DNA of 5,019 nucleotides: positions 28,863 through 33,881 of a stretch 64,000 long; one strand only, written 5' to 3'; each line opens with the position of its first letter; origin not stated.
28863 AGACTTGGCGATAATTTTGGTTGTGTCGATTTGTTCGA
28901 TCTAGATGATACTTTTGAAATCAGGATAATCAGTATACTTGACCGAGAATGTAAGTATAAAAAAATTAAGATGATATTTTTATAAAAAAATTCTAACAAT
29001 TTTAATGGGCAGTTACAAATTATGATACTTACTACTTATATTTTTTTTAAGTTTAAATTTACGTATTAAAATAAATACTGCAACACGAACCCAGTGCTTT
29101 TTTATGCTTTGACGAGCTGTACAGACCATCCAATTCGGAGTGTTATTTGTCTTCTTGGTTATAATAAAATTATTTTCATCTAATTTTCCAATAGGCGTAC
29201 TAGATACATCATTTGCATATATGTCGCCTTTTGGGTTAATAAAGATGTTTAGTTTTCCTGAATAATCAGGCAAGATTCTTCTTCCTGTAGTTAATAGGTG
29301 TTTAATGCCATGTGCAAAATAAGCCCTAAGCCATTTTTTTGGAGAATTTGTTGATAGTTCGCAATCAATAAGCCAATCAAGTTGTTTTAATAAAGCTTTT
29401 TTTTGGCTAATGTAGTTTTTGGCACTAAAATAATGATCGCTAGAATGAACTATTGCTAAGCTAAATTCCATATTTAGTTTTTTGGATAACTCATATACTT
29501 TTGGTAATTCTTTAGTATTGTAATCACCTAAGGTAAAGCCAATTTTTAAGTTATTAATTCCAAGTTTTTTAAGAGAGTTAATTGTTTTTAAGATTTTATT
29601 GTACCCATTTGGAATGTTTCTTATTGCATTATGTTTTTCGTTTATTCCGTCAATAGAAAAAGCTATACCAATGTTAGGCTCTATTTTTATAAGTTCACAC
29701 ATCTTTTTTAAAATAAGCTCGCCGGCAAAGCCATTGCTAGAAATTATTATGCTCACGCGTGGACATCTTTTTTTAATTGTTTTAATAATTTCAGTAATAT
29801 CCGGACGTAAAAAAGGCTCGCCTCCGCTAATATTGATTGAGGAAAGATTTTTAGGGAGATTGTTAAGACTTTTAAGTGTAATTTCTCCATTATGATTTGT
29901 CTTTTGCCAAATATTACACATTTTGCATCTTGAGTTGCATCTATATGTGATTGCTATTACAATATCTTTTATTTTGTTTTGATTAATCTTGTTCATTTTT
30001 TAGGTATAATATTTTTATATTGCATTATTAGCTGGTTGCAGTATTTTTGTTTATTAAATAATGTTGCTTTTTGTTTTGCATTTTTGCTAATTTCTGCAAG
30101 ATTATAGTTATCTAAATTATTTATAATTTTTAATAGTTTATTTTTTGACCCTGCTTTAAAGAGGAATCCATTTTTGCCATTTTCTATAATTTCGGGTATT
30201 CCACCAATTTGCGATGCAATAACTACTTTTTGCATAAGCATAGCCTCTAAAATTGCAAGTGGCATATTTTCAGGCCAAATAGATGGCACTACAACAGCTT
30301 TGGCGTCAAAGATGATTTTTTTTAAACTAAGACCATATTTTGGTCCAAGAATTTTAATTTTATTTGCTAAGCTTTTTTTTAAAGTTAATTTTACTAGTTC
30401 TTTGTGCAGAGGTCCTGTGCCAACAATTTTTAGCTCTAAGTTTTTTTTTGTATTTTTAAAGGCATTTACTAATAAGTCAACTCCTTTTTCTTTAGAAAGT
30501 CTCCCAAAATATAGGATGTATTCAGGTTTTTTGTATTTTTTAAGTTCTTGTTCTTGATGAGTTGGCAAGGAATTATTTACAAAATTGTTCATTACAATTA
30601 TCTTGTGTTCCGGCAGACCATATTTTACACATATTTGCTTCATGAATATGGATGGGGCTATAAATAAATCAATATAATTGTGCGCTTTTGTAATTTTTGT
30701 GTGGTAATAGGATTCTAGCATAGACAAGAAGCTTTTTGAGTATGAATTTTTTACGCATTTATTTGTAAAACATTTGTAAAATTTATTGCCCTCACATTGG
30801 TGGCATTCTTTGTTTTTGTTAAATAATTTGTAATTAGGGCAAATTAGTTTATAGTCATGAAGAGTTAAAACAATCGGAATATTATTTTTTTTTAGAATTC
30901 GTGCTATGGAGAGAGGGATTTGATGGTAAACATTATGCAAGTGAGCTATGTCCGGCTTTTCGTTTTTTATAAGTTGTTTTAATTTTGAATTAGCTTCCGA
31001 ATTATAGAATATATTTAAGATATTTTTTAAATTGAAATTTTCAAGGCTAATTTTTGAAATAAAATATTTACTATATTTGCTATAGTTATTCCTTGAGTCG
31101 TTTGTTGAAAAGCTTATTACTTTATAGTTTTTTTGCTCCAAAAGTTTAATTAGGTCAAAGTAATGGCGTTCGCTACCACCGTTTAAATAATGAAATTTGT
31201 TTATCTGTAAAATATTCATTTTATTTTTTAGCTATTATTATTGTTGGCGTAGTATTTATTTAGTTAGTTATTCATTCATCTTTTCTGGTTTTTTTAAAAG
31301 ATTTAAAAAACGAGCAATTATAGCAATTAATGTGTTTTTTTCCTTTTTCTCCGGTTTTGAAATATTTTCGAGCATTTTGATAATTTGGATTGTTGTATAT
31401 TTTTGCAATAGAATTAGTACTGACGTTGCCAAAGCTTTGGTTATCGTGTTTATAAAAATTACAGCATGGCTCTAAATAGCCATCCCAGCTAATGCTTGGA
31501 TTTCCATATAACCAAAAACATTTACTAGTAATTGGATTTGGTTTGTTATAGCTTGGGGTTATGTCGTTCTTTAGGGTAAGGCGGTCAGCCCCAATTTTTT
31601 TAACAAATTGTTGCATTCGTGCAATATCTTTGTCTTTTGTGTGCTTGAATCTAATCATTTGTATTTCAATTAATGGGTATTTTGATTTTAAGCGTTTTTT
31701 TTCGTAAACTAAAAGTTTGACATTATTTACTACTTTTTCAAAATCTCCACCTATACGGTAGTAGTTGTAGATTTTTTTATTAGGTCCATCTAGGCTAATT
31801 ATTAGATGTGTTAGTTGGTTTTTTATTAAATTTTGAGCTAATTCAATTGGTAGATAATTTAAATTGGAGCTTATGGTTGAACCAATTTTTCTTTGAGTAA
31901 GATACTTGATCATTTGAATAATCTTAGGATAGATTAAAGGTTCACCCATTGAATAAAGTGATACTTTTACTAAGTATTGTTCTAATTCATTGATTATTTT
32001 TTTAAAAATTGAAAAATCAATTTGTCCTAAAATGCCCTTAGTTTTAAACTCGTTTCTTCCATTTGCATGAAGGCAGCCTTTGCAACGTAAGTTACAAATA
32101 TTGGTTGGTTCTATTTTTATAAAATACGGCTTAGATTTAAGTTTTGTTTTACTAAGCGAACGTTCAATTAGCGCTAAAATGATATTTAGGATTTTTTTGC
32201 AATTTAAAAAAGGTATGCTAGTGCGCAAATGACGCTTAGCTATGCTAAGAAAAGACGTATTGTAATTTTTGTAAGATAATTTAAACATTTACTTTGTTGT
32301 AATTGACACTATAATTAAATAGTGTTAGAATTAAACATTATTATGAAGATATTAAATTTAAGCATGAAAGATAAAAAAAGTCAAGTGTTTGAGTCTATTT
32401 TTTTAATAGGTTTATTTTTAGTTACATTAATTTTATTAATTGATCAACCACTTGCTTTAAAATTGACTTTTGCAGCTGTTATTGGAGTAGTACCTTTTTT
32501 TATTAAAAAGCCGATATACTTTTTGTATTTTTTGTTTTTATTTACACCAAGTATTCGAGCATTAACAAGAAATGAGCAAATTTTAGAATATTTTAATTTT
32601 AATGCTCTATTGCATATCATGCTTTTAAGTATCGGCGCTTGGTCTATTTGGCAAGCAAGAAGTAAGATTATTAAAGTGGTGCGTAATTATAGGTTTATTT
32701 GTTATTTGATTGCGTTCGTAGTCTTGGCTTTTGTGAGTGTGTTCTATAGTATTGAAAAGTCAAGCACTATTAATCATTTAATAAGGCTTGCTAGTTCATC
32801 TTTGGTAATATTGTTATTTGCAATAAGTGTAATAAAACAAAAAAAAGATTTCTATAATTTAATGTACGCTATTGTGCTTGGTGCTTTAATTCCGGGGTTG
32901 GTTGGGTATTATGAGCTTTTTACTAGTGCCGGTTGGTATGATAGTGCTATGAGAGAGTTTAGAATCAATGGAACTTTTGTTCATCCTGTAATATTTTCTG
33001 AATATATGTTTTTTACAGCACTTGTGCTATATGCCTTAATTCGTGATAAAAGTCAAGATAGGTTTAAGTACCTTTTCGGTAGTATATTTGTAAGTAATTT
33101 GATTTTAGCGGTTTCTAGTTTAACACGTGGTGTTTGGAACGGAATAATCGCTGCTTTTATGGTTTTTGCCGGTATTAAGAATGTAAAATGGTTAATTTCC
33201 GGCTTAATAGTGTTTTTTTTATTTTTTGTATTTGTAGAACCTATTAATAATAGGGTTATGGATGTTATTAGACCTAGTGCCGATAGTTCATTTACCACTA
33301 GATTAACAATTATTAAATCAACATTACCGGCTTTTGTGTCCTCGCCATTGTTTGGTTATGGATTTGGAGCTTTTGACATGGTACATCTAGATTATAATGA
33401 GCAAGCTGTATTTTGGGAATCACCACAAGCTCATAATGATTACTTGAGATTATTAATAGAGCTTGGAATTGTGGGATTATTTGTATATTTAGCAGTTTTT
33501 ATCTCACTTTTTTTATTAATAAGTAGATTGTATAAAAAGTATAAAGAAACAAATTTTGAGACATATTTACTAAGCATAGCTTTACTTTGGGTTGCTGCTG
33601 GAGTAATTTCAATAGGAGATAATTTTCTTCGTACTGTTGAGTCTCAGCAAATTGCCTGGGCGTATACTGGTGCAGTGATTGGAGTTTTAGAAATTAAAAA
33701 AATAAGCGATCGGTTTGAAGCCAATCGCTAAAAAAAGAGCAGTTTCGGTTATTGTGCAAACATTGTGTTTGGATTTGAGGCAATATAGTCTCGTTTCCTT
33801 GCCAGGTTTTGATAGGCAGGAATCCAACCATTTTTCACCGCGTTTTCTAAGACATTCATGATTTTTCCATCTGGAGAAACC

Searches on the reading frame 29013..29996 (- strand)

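Call 22: search_protein_families(library=pfam, proteins=[window:29013-29996:-], max_evalue=0.001)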
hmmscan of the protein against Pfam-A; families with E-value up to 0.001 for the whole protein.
window:29013-29996:- (327 aa): 2 families
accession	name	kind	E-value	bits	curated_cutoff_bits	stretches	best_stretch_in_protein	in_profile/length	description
PF04055.27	Radical_SAM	-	1.8e-20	74.2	29.5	1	16-169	3-164/166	Radical SAM superfamily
PF13353.11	Fer4_12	-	1.6e-08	35.4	22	1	19-104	14-107/137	4Fe-4S single cluster domain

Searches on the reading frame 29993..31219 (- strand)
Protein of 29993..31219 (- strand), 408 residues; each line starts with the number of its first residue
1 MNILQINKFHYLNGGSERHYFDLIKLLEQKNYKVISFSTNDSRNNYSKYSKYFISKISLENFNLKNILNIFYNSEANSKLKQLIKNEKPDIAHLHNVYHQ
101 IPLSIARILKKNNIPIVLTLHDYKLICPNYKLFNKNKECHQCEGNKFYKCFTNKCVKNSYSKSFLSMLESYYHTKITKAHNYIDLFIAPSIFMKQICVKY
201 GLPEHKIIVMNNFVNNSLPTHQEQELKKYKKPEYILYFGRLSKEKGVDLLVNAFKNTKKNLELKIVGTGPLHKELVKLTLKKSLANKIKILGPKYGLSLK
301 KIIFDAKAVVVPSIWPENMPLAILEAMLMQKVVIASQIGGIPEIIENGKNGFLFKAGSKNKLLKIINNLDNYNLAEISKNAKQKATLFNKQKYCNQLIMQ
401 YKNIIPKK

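Call 22: search_protein_families(library=pfam, proteins=[window:29993-31219:-], max_evalue=0.001)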
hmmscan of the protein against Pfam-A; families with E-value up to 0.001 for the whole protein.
window:29993-31219:- (408 aa): 4 families
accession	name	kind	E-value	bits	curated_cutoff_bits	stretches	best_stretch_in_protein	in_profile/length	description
PF00534.26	Glycos_transf_1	-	8.1e-33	113.8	26.4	1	222-382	5-170/172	Glycosyl transferases group 1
PF13692.12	Glyco_trans_1_4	-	4.8e-28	98.6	27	1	234-369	3-139/142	Glycosyl transferases group 1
PF13439.12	Glyco_transf_4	-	3.4e-20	73.2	28.5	1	14-215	2-167/170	Glycosyltransferase Family 4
PF13477.12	Glyco_trans_4_2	-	1.7e-08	35.2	23.4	1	11-122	4-110/139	Glycosyl transferase 4-like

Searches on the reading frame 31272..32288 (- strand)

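Call 22: search_protein_families(library=pfam, proteins=[window:31272-32288:-], max_evalue=0.001)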
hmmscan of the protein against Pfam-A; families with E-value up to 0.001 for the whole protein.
window:31272-32288:- (338 aa): 2 families
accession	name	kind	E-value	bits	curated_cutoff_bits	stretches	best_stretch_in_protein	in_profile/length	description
PF04055.27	Radical_SAM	-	7.2e-14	52.7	29.5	1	59-193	1-136/166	Radical SAM superfamily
PF13186.11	SPASM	-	1.6e-10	41.6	21.5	1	257-325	1-66/67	Iron-sulfur cluster-binding domain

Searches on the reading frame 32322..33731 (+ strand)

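Call 22: search_protein_families(library=pfam, proteins=[window:32322-33731:+], max_evalue=0.001)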
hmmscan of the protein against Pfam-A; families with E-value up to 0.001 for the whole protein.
window:32322-33731:+ (469 aa): 1 family
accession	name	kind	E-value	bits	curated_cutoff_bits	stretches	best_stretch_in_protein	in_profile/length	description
PF04932.20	Wzy_C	-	6.8e-20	71.8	31.7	1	256-390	3-149/149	O-Antigen ligase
